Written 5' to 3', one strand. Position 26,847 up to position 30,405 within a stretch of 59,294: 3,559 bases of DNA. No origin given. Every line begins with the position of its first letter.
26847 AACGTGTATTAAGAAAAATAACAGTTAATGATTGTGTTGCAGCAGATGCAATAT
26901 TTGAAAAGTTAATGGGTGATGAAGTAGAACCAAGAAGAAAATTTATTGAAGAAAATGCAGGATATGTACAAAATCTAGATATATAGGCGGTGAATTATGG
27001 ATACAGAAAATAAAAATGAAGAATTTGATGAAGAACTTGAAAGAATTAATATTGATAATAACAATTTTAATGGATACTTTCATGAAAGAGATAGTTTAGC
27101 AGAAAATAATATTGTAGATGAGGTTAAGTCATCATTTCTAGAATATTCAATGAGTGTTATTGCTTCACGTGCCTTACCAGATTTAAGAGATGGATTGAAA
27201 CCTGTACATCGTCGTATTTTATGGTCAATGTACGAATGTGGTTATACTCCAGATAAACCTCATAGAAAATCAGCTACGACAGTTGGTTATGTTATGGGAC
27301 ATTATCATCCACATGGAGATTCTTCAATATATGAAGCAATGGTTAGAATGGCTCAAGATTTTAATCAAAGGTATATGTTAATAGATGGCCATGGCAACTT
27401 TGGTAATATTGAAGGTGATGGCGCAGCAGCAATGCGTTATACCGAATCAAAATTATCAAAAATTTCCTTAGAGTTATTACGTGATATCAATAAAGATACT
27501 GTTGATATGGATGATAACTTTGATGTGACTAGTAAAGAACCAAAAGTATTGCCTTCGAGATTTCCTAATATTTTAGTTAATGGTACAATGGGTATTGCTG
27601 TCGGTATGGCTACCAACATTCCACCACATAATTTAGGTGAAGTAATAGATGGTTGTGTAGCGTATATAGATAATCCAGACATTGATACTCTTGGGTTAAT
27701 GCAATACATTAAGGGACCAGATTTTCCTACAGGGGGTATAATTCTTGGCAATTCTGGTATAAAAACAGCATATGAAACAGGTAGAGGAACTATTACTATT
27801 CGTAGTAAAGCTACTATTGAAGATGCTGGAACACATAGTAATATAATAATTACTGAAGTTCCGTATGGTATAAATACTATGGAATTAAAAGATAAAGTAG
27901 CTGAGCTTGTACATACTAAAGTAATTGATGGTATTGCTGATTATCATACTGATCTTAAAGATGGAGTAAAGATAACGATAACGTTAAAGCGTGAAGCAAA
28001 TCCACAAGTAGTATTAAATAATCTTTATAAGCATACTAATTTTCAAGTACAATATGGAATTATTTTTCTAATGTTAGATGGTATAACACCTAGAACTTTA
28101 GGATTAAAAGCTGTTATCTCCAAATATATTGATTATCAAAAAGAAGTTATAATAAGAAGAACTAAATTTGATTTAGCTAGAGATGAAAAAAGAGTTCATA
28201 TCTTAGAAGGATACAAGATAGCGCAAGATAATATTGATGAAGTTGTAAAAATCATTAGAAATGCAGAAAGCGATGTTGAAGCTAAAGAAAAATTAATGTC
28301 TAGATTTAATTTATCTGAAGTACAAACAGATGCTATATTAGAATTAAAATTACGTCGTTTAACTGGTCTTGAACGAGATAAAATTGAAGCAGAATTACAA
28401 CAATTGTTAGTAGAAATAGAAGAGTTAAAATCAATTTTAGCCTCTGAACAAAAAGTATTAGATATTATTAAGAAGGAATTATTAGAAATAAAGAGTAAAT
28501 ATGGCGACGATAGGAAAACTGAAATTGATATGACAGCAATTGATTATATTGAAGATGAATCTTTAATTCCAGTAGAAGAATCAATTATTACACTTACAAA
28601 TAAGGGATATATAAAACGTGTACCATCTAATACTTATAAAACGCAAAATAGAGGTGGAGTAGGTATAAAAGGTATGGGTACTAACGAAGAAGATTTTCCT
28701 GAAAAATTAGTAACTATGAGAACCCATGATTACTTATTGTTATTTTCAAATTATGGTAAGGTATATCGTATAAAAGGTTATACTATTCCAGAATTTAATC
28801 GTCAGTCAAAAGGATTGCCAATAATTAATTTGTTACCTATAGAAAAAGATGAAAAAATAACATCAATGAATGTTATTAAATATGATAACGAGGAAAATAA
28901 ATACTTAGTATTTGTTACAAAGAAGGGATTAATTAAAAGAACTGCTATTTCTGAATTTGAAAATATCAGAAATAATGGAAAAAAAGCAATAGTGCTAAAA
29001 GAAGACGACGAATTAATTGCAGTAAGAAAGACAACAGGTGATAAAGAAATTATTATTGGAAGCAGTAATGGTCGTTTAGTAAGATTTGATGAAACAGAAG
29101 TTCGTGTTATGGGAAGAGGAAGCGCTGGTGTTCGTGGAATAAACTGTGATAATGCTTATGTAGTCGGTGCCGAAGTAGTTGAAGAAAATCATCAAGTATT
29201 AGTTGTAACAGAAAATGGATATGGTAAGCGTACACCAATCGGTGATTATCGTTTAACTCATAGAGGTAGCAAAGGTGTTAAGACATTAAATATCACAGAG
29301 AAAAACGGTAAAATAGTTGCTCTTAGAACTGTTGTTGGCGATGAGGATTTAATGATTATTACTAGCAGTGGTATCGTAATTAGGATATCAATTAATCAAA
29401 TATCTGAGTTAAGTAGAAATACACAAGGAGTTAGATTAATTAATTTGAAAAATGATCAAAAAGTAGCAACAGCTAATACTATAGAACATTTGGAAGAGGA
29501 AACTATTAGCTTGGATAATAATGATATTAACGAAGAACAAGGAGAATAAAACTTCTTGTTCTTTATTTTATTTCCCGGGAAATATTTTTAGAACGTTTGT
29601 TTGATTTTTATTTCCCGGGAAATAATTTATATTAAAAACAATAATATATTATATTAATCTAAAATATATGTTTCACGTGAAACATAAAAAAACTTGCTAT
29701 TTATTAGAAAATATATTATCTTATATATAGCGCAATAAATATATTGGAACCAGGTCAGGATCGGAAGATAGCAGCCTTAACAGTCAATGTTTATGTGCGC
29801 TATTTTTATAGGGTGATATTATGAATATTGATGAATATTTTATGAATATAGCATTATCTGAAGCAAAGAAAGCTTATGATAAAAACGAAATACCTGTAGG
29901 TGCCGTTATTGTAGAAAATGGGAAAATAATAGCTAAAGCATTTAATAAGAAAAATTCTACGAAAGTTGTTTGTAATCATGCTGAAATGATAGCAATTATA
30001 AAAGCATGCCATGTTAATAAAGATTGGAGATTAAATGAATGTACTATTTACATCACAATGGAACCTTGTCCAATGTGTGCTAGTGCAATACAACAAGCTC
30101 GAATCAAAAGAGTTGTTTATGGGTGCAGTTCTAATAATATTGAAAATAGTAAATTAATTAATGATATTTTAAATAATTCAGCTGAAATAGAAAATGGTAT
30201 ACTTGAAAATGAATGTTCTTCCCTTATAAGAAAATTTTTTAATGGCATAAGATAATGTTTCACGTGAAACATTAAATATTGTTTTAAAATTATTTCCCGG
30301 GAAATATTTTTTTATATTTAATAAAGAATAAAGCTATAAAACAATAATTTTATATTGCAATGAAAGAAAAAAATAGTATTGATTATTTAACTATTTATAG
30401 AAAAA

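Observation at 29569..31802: Dense, interleaved cluster of perfect parS (ParB) and NBS (Noc) sites about 9 kb from dnaA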

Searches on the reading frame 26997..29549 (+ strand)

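Call 8: search_protein_families(library=ncbifam, proteins=[window:26997-29549:+])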
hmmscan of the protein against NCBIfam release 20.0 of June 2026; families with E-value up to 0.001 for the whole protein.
window:26997-29549:+ (850 aa): 10 families
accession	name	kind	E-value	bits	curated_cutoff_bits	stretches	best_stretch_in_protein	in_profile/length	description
NF004043.1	PRK05560.1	equivalog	0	1118.2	902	1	36-827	4-796/798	DNA gyrase subunit A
TIGR01063.1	gyrA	equivalog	0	1092.9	877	1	36-829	3-798/800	DNA topoisomerase (ATP-hydrolyzing) subunit A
NF038098.1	GyrA_w_intein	exception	7.3e-246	819.1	1850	2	149-827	538-1225/1232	intein-containing DNA gyrase subunit A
NF004044.1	PRK05561.1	subfamily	5.3e-242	805.6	654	2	41-721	4-677/738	DNA topoisomerase (ATP-hydrolyzing)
NF010586.0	PRK13979.1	equivalog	5.1e-212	706.4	1475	3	43-609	22-595/957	DNA topoisomerase IV subunit A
TIGR01061.1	parC_Gpos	equivalog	6.4e-203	676.2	813.25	2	40-769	7-735/737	DNA topoisomerase IV subunit A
TIGR01062.1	parC_Gneg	equivalog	2.2e-162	541.8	628.9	1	42-713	9-666/735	DNA topoisomerase IV subunit A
NF007209.0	PRK09631.1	equivalog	2.9e-69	234.4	644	1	40-522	5-465/635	DNA topoisomerase IV subunit A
NF009397.0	PRK12758.1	equivalog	4.1e-68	230.2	780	1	36-538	20-502/870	DNA gyrase/topoisomerase IV subunit A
NF007208.0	PRK09630.1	equivalog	4.2e-48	164.4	598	1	38-351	3-290/479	DNA topoisomerase IV subunit A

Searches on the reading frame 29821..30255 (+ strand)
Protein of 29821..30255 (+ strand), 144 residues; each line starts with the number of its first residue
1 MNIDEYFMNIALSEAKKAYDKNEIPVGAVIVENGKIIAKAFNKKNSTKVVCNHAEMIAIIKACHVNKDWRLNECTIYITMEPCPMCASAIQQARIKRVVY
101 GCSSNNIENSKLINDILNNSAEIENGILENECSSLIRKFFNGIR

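Call 8: search_protein_families(library=ncbifam, proteins=[window:29821-30255:+])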
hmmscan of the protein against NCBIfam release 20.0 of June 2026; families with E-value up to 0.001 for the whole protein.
window:29821-30255:+ (144 aa): 5 families
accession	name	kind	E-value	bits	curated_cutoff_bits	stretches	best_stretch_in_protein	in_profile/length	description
NF008113.2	PRK10860.1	equivalog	8e-36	123.3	150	1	4-141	7-149/165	tRNA adenosine(34) deaminase TadA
TIGR00326.1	eubact_ribD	equivalog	1.2e-16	60.8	156.35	1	8-141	1-134/343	bifunctional diaminohydroxyphosphoribosylaminopyrimidine deaminase/5-amino-6-(5-phosphoribosylamino)uracil reductase RibD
NF041025.1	antiphage_deaminase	equivalog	1.5e-10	40.5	400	1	53-115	339-400/437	anti-phage dCTP deaminase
TIGR02571.1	ComEB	equivalog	6.1e-10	39.3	219.45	1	3-107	5-121/151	ComE operon protein 2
NF008052.0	PRK10786.1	equivalog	2.9e-08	32.8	500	1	4-141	3-140/367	bifunctional diaminohydroxyphosphoribosylaminopyrimidine deaminase/5-amino-6-(5-phosphoribosylamino)uracil reductase RibD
